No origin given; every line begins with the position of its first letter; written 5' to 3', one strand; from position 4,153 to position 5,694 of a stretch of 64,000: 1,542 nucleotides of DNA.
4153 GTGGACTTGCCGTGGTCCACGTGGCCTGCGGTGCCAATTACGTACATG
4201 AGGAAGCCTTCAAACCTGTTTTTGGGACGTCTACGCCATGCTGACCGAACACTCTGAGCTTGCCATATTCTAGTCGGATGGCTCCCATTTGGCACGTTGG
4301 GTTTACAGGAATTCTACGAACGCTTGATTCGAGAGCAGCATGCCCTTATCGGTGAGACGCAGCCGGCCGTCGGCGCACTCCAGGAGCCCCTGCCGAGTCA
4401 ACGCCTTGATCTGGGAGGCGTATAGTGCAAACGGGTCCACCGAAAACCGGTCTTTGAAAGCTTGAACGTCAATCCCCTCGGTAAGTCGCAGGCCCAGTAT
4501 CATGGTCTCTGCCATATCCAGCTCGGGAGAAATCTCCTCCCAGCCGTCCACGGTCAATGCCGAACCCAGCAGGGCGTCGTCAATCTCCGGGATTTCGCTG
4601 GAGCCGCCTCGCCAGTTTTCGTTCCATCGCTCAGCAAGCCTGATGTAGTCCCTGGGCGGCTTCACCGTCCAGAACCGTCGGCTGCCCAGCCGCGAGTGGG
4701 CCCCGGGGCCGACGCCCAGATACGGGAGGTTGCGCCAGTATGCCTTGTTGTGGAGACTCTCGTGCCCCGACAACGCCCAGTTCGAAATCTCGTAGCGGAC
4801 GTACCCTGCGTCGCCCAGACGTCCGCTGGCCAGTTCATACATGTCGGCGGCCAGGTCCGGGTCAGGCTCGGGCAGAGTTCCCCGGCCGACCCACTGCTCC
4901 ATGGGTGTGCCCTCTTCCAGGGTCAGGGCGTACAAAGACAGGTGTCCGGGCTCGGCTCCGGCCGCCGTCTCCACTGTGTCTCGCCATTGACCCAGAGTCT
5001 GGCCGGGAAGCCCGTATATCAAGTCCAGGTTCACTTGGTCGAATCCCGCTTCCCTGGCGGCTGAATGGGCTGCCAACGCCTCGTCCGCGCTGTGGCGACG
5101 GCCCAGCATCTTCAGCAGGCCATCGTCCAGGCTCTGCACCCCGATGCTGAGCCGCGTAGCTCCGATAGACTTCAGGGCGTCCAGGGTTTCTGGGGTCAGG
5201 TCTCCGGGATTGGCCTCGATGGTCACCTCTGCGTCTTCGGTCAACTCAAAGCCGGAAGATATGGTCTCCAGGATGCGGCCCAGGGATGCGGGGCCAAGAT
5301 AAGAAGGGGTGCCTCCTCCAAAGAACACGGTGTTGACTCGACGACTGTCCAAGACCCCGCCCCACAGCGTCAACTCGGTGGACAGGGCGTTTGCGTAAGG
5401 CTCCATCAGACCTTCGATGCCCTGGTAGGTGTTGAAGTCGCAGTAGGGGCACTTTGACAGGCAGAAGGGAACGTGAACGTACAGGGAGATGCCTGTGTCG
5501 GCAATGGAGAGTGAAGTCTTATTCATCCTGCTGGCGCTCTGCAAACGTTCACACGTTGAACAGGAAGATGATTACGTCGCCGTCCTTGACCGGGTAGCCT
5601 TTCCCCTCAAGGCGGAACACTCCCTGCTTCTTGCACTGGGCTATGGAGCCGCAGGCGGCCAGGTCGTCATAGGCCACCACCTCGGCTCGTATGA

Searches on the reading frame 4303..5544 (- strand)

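Call 82: search_protein_families(library=pfam, proteins=[window:4303-5544:-], max_evalue=0.5)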
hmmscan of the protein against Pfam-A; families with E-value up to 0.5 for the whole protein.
window:4303-5544:- (413 aa): 2 families
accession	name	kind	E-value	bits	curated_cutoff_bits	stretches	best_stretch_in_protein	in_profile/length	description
PF04055.27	Radical_SAM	-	1.9e-28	100.2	29.5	1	22-193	1-165/166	Radical SAM superfamily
PF06969.22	HemN_C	-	7.5e-21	74.4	24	1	339-404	2-67/67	HemN C-terminal domain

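Call 83: search_protein_families(library=phrogs, proteins=[window:4303-5544:-], max_evalue=0.1)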
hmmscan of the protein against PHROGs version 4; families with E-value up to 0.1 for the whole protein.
window:4303-5544:- (413 aa): 0 families
